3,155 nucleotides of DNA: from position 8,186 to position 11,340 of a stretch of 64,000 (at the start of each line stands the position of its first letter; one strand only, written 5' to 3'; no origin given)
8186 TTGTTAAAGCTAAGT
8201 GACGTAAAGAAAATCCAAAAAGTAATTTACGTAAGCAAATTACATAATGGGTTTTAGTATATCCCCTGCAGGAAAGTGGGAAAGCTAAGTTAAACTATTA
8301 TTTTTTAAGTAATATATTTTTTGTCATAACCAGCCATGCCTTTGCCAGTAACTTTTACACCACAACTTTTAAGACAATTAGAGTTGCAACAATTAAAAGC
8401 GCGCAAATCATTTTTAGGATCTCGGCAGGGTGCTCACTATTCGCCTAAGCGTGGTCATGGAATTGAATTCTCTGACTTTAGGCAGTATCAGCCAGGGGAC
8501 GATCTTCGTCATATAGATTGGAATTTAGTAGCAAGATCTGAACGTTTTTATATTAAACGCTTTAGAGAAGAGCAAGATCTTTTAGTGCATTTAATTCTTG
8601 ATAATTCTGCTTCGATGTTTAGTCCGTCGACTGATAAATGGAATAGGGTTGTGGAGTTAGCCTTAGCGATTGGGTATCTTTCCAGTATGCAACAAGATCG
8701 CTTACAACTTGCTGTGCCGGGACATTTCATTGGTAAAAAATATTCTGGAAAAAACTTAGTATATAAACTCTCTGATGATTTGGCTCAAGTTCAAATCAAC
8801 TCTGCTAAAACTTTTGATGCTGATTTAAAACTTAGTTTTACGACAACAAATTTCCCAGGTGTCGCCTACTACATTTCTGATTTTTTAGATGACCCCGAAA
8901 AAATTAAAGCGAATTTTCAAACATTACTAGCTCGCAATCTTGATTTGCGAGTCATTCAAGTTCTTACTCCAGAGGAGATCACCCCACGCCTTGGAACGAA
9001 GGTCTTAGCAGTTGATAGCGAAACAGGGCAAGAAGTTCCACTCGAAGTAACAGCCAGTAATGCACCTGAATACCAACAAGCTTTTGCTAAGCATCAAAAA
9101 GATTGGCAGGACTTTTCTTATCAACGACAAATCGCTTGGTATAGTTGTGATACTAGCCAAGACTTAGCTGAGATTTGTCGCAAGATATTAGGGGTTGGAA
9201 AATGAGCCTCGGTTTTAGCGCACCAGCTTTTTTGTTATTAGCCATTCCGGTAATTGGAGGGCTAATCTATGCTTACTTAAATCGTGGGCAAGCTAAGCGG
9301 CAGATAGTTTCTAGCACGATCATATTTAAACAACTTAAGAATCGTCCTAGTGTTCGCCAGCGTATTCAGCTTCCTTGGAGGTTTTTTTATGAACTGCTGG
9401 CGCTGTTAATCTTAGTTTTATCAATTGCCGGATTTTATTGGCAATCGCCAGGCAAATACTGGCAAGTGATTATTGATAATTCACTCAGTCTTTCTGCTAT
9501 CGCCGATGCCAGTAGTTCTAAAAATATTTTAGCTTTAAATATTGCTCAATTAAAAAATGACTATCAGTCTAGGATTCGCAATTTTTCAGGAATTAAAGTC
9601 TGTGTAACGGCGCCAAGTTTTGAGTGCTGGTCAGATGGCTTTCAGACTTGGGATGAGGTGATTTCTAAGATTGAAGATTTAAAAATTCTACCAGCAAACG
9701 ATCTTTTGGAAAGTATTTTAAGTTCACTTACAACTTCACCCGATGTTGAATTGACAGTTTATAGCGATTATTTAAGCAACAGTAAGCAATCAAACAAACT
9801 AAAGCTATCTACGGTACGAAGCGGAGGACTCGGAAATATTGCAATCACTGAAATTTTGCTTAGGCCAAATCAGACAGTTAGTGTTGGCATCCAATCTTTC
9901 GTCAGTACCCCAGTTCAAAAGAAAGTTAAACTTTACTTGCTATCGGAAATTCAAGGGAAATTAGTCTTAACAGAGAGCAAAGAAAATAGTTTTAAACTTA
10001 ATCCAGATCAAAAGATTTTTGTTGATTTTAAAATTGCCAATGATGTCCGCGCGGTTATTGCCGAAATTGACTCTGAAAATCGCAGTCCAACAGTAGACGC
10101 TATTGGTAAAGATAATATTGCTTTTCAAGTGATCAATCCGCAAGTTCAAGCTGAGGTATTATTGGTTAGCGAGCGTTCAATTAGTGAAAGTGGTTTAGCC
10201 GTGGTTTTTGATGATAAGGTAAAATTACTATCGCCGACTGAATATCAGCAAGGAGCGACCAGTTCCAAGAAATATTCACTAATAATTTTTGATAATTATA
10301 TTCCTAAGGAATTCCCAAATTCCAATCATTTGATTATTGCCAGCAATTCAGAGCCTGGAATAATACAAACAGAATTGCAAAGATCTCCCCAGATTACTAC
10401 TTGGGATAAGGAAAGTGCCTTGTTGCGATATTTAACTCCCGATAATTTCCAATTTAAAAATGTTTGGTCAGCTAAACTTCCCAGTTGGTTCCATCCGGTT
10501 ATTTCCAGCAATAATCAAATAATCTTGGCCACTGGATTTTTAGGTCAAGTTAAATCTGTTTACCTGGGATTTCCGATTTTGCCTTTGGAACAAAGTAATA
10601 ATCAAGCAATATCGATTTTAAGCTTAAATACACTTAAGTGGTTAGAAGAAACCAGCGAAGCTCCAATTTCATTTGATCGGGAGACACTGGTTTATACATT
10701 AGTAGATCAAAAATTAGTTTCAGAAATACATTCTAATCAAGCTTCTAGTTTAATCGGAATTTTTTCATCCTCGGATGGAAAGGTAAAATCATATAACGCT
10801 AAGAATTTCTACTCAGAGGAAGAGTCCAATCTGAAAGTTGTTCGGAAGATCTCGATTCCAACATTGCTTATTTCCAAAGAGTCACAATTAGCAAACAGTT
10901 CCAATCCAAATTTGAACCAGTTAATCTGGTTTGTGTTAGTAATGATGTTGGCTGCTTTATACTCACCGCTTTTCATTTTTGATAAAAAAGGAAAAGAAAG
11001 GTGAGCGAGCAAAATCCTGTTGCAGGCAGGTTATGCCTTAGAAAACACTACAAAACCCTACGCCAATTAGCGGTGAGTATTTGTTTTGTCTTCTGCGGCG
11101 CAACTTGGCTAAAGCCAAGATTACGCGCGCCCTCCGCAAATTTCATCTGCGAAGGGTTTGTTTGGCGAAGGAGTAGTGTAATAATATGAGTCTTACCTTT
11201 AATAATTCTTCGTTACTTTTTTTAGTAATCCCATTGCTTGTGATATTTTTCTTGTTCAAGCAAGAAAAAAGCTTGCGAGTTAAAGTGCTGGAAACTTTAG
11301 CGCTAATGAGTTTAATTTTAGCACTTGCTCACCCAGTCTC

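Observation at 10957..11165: A roughly 205-nt structured, terminator-ending element present in two copies, with compensatory base changes between them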

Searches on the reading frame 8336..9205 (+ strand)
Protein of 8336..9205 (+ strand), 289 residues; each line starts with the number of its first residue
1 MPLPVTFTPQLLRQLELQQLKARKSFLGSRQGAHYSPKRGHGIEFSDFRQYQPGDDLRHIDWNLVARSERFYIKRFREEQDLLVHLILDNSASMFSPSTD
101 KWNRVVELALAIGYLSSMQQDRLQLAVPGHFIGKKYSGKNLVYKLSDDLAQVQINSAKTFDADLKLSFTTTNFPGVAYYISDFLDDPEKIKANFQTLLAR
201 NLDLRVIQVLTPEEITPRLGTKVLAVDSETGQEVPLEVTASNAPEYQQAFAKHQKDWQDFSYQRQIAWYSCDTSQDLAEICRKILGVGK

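Call 71: search_protein_families(library=pfam, proteins=[window:8336-9205:+], max_evalue=0.001)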
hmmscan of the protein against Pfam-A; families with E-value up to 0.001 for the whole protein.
window:8336-9205:+ (289 aa): 1 family
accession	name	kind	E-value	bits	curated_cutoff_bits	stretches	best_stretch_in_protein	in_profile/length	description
PF01882.25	DUF58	-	3.1e-28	98.9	23.4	1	47-255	1-215/216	Protein of unknown function DUF58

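Call 85: find_encoding_contigs(protein=window:8336-9205:+, flank=10000, max_places=6)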
Protein window:8336-9205:+ (289 aa): 1 contig read that carries it; 1 place shown.
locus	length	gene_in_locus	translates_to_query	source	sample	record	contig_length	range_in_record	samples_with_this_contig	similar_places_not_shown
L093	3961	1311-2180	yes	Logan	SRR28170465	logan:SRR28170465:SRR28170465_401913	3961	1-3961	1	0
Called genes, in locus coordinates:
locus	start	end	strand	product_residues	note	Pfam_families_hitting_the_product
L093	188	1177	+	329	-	PF00493:MCM (weak), PF05496:RuvB_N (faint), PF20030:bpMoxR, PF00158:Sigma54_activat (faint), PF00004:AAA, PF07726:AAA_3, PF07728:AAA_5, PF17863:AAA_lid_2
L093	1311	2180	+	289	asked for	PF01882:DUF58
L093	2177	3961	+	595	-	?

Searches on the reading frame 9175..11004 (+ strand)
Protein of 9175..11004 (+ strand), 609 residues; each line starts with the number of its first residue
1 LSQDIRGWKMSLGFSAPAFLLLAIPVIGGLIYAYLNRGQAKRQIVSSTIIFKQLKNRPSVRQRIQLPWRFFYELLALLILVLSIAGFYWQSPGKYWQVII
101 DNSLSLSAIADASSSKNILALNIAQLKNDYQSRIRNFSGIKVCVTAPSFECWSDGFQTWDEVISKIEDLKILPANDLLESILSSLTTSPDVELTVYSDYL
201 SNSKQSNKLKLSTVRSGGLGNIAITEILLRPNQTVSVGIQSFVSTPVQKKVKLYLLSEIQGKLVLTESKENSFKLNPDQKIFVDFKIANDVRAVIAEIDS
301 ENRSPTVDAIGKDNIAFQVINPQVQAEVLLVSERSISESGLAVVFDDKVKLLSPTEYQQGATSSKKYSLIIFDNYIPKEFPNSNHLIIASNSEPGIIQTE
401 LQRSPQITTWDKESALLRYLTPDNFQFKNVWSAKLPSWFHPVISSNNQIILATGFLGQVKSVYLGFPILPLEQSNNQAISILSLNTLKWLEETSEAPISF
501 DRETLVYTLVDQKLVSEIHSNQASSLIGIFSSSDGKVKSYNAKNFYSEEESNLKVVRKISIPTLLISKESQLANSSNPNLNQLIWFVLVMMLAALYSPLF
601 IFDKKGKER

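Call 26: find_homologous_proteins(query=window:9175-11004:+, max_evalue=1e-10)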
Query window:9175-11004:+ (609 aa): 6 proteins with E <= 1e-10 among 8000 candidates.
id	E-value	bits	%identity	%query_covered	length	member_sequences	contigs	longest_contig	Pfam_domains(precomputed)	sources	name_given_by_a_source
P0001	0.0e+0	1295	100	99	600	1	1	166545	PF07584.17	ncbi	-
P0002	1.1e-274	931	70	96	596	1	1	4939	PF07584.17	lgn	-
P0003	4.6e-255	866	66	99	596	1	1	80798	PF07584.17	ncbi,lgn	-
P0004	3.4e-62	229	32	90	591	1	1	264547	-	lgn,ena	-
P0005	8.9e-33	132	27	92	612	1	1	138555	PF07584.17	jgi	-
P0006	1.1e-28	118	26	90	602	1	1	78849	PF07584.17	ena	-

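Call 27: find_encoding_contigs(protein=P0003, flank=10000, max_places=4)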
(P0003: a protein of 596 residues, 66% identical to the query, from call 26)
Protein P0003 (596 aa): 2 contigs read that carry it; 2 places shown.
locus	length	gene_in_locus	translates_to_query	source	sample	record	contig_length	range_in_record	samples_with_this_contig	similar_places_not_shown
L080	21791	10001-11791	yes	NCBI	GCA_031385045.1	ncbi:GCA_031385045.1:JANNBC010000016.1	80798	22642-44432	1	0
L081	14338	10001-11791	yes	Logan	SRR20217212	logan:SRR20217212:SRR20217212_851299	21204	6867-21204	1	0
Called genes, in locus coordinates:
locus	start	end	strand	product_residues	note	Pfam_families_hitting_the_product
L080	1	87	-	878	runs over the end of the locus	PF01411:tRNA-synt_2c, PF07973:tRNA_SAD, PF02272:DHHA1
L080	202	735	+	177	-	PF00578:AhpC-TSA, PF08534:Redoxin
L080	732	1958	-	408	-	PF00994:MoCF_biosynth, PF02464:CinA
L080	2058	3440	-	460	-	PF19425:Csd3_N2, PF01551:Peptidase_M23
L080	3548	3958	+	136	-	PF03652:RuvX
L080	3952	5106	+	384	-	PF02618:YceG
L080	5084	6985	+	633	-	-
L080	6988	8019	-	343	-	-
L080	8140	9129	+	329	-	PF00493:MCM (weak), PF05496:RuvB_N (faint), PF20030:bpMoxR, PF00158:Sigma54_activat (faint), PF00004:AAA, PF07726:AAA_3, PF07728:AAA_5, PF17863:AAA_lid_2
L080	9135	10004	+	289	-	PF01882:DUF58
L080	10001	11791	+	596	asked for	PF07584:BatA (weak)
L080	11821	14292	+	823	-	PF07090:GATase1_like (weak), PF00092:VWA, PF13519:VWA_2, PF07090:GATase1_like (weak)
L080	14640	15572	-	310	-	PF00890:FAD_binding_2 (faint), PF01134:GIDA (faint), PF07992:Pyr_redox_2, PF12831:FAD_oxidored (weak), PF13738:Pyr_redox_3, PF00070:Pyr_redox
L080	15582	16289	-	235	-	PF00849:PseudoU_synth_2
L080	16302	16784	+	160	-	PF00075:RNase_H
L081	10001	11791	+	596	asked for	PF07584:BatA (weak)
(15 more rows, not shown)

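Call 28: find_encoding_contigs(protein=P0002, flank=10000, max_places=4)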
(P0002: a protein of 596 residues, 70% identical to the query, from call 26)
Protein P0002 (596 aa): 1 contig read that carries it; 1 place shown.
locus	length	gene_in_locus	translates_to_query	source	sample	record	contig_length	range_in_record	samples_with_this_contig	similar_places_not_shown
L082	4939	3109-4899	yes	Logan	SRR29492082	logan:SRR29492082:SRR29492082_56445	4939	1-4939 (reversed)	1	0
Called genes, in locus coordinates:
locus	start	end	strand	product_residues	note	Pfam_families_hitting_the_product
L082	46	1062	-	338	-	-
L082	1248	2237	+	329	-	PF00493:MCM (weak), PF20030:bpMoxR, PF00158:Sigma54_activat (faint), PF05496:RuvB_N (weak), PF00004:AAA, PF07726:AAA_3, PF07728:AAA_5, PF17863:AAA_lid_2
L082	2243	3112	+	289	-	PF01882:DUF58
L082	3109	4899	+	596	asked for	PF07584:BatA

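Call 29: find_encoding_contigs(protein=P0001, flank=10000, max_places=4)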
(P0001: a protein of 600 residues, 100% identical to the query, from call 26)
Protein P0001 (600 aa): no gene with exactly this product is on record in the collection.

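Call 71: search_protein_families(library=pfam, proteins=[window:9175-11004:+], max_evalue=0.001)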
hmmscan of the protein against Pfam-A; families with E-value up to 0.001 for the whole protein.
window:9175-11004:+ (609 aa): 1 family
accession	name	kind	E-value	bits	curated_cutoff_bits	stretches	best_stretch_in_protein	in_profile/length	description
PF07584.16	BatA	-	6.7e-08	33.3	25.9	1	10-86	1-76/77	Aerotolerance regulator N-terminal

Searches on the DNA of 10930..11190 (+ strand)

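Call 5: search_dna_similar(query=window:10950-11170:+, collection=plasmids, mode=distant)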
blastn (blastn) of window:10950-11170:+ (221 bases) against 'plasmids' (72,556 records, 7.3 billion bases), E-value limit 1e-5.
No match.

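Call 34: search_rna_families(source=window, start=10930, end=11190, threshold=evalue, max_evalue=10, show_alignments=2)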
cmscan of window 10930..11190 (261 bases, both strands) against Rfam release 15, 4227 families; matches with E-value up to 10: 3.
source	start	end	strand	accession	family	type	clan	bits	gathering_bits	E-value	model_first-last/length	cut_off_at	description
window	10955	11059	-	RF01761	wcaG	Cis-reg;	-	14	42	2.7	1-98/98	no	wcaG RNA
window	11115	11186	-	RF02257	adapt33_3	Gene; lncRNA;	-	10.8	70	4.3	1-140/140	no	Adaptive response 33 conserved region 3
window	10982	11020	+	RF02158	NPPA-AS1_3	Gene; lncRNA;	-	9.6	55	8.7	1-108/108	no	NPPA antisense RNA 1 conserved region 3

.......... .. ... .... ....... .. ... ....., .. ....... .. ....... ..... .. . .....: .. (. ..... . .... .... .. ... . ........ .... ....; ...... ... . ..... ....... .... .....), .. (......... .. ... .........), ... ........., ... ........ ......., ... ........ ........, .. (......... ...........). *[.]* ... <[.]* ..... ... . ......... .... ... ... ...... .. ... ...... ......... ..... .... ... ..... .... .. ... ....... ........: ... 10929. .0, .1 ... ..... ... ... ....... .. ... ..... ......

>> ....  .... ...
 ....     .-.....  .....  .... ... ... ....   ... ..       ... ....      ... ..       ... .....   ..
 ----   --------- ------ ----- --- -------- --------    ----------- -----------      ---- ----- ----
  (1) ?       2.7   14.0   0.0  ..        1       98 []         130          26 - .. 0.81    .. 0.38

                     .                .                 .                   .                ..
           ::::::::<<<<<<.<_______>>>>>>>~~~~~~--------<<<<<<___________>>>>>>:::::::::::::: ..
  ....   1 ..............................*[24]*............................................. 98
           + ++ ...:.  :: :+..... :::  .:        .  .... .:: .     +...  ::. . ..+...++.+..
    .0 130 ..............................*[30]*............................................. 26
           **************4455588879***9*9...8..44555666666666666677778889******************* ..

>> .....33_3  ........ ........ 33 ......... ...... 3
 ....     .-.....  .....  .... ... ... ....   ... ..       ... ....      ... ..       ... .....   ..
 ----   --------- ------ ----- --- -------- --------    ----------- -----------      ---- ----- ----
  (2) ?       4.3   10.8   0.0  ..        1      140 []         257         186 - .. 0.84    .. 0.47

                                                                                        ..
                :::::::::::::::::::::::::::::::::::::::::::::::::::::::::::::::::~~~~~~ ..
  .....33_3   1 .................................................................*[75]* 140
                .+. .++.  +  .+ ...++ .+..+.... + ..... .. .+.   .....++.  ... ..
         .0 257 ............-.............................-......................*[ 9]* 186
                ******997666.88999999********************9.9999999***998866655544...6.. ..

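Call 82: build_rna_model(alignment_id=A5, structure=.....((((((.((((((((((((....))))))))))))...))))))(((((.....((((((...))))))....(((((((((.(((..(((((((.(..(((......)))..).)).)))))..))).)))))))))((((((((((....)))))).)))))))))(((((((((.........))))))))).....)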
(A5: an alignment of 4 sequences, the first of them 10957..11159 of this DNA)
Model R1 built from alignment A5 (4 sequences, 205 columns); structure: as given.
model positions 203; base pairs 71; branch points 4; effective number of sequences 0.68; information 0.59 bits per position. Calibrated on 0.2 Mb of random sequence (short: E-values are rough).
structure used (alignment columns):
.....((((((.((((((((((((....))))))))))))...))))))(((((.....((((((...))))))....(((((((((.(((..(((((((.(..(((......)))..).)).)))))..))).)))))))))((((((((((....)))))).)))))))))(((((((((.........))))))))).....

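Call 83: search_with_rna_model(model_id=R1, sources=[window, L001, L002, L010, L080, L082], max_evalue=10)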
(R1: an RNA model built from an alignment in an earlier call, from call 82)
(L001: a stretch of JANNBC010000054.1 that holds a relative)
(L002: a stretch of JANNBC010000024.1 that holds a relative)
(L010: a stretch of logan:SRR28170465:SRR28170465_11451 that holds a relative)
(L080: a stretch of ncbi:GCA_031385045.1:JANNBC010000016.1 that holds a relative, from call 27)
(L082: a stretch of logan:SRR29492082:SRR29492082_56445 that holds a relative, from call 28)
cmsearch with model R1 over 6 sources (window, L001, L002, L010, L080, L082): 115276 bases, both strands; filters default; matches with E-value up to 10: 11.
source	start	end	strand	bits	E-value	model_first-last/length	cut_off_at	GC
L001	7641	7841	-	241.4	1.6e-72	1-203/203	no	0.43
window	34418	34620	+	237.7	2.2e-71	1-203/203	no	0.42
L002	2556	2758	+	237.1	3.4e-71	1-203/203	no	0.41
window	10957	11159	+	231.3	2.1e-69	1-203/203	no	0.44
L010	8444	8546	-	107.1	3.3e-31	101-203/203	5'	0.48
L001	7639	7839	+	86.8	5.9e-25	1-203/203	no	0.43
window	34420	34622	-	85.1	2e-24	1-203/203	no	0.42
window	10959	11161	-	71.1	4e-20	1-203/203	no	0.44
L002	2584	2760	-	70.8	4.9e-20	1-203/203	no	0.44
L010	8442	8546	+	33.7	1.3e-08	1-120/203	3'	0.47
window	51076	51096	-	7.7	1.3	177-197/203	no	0.29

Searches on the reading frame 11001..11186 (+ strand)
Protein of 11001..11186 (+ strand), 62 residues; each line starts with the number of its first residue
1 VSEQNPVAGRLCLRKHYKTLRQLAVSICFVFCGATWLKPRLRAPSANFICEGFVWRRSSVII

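Call 59: list_cluster_members(proteins=[window:11001-11186:+, window:34427-34600:-, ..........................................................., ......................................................, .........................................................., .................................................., window:10812-11012:-, P0001, P0003, P0002])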
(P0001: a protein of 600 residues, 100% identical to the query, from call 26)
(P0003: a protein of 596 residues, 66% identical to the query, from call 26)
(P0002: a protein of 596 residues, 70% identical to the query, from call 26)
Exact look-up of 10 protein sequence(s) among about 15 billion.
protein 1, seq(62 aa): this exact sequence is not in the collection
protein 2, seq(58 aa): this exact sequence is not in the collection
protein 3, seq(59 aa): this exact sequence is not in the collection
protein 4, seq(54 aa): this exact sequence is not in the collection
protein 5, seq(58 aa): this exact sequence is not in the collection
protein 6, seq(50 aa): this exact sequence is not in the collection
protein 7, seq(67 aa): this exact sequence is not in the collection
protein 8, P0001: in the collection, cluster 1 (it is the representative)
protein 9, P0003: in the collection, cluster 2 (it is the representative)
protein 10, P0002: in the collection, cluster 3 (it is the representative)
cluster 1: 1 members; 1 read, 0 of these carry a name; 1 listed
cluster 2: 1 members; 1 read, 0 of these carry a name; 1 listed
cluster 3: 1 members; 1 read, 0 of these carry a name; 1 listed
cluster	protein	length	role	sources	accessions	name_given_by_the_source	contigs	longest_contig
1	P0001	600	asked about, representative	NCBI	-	-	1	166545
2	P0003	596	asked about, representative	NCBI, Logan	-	-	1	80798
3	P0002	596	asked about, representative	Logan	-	-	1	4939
